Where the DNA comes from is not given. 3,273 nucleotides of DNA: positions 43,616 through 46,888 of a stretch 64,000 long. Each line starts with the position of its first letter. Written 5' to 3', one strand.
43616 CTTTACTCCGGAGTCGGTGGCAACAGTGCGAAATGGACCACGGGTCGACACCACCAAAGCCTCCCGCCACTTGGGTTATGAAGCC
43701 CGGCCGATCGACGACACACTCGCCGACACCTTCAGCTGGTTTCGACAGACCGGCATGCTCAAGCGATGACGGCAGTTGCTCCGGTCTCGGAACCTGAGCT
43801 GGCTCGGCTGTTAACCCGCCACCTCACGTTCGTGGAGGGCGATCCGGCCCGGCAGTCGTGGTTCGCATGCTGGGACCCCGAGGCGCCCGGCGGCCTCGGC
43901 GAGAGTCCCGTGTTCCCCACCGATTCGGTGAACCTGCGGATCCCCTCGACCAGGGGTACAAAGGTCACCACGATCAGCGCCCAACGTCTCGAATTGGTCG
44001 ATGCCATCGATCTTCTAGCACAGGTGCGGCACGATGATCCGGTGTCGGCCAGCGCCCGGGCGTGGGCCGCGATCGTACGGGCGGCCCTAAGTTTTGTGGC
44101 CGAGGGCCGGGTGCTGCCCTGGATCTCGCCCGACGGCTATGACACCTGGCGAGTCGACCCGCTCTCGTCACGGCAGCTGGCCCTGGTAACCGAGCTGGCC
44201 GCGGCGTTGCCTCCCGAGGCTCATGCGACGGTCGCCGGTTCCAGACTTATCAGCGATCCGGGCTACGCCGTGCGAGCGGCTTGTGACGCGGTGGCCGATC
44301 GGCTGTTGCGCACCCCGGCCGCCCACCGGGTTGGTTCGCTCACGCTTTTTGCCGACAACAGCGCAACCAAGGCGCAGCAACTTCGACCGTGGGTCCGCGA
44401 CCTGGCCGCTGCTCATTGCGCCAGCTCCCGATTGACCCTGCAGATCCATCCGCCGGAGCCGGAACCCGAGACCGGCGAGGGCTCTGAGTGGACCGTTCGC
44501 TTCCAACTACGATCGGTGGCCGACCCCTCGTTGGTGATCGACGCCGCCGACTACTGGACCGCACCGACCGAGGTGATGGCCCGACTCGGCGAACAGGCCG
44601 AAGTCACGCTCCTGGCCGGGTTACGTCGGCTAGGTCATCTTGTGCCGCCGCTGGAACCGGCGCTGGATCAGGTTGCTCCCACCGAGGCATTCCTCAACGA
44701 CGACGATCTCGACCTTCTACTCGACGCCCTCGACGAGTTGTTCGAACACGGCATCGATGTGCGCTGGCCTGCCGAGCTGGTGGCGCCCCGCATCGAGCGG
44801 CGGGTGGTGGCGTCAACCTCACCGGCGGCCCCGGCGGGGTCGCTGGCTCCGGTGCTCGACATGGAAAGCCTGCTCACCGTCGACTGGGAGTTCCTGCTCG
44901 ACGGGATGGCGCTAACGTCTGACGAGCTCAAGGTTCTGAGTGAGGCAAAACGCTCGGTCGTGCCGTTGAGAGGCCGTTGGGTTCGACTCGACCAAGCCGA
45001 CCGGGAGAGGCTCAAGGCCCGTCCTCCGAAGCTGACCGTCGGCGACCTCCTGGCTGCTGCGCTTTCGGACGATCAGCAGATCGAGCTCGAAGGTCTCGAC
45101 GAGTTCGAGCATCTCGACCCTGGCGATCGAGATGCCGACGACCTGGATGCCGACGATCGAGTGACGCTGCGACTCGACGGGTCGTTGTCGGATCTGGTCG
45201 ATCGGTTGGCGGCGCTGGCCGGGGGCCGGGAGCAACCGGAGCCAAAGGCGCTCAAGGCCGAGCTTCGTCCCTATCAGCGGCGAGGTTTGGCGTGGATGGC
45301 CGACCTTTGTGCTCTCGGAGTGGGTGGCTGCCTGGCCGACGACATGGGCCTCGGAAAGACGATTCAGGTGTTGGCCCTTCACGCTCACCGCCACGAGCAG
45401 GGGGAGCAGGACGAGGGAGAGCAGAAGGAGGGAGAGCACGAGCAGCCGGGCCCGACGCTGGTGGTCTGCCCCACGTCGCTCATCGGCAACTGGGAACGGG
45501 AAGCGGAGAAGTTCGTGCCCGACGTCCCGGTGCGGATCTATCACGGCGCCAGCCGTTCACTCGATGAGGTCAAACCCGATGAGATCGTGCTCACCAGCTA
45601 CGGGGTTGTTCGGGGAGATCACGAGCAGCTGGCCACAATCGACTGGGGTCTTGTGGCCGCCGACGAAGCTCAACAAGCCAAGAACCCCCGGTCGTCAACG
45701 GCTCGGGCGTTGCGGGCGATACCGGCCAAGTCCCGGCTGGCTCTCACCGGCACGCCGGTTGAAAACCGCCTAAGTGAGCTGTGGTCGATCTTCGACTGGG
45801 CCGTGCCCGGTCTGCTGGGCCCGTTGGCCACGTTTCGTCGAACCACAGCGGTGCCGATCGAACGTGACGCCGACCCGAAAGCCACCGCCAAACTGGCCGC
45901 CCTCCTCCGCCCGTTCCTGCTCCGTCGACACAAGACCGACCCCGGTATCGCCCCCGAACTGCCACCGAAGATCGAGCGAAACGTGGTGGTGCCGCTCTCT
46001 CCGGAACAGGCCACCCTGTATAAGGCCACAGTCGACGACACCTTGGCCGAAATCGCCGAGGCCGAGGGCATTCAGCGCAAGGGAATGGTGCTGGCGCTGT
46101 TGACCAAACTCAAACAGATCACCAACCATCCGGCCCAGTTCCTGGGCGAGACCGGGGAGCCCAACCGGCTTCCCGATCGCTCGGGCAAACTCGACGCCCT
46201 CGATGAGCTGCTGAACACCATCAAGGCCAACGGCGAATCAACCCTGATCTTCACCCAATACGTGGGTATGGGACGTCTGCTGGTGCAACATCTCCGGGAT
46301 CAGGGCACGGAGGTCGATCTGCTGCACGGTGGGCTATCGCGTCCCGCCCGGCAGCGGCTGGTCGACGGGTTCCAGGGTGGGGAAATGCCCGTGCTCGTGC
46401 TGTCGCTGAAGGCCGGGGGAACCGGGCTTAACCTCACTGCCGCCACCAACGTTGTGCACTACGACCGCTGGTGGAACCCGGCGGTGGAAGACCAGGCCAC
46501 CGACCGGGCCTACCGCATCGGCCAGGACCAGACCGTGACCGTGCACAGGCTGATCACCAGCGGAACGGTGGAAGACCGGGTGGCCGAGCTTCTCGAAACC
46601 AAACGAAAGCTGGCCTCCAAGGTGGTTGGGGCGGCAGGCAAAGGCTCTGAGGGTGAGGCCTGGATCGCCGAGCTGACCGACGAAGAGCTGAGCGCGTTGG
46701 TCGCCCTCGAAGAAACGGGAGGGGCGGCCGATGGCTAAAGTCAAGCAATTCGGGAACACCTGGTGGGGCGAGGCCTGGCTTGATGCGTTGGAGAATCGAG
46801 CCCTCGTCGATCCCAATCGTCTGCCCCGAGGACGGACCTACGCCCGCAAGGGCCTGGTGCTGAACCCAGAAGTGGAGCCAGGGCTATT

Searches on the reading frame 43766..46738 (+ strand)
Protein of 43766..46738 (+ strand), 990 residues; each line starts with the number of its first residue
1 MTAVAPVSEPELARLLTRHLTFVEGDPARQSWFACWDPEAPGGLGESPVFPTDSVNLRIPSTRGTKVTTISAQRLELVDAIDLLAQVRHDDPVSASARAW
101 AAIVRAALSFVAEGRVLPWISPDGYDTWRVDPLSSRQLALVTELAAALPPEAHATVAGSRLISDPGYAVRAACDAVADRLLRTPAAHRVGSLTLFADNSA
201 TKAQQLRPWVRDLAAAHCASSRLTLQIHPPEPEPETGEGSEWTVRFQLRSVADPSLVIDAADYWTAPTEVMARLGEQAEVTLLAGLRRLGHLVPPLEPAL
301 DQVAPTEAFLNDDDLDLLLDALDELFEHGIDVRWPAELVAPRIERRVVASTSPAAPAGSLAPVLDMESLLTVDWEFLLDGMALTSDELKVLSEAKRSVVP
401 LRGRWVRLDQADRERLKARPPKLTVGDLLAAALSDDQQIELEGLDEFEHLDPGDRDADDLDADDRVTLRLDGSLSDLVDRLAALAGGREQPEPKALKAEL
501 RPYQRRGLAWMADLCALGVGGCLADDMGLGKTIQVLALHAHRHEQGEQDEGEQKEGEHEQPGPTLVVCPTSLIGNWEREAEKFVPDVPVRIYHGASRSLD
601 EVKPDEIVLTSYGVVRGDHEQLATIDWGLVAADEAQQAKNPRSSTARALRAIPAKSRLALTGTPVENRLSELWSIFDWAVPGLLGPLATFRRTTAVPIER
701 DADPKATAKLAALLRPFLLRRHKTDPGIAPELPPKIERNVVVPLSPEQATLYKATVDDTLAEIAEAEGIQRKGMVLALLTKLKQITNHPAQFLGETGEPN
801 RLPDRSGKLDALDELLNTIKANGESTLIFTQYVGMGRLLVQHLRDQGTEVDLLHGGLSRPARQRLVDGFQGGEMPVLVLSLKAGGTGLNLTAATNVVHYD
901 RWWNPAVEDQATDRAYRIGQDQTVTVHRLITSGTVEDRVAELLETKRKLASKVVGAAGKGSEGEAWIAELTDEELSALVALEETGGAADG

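Call 44: search_protein_families(library=pfam, proteins=[window:43766-46738:+], max_evalue=0.00001)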
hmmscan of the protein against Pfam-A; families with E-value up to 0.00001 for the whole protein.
window:43766-46738:+ (990 aa): 3 families
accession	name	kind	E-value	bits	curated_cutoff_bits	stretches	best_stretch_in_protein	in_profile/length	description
PF00176.29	SNF2-rel_dom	-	2e-64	217.9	24.9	1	503-790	1-289/290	SNF2-related domain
PF00271.37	Helicase_C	-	1e-20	74.4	23.5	1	808-919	2-110/110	Helicase conserved C-terminal domain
PF12419.13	DUF3670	-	4e-20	72.3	27.6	1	311-432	9-135/136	SNF2 Helicase protein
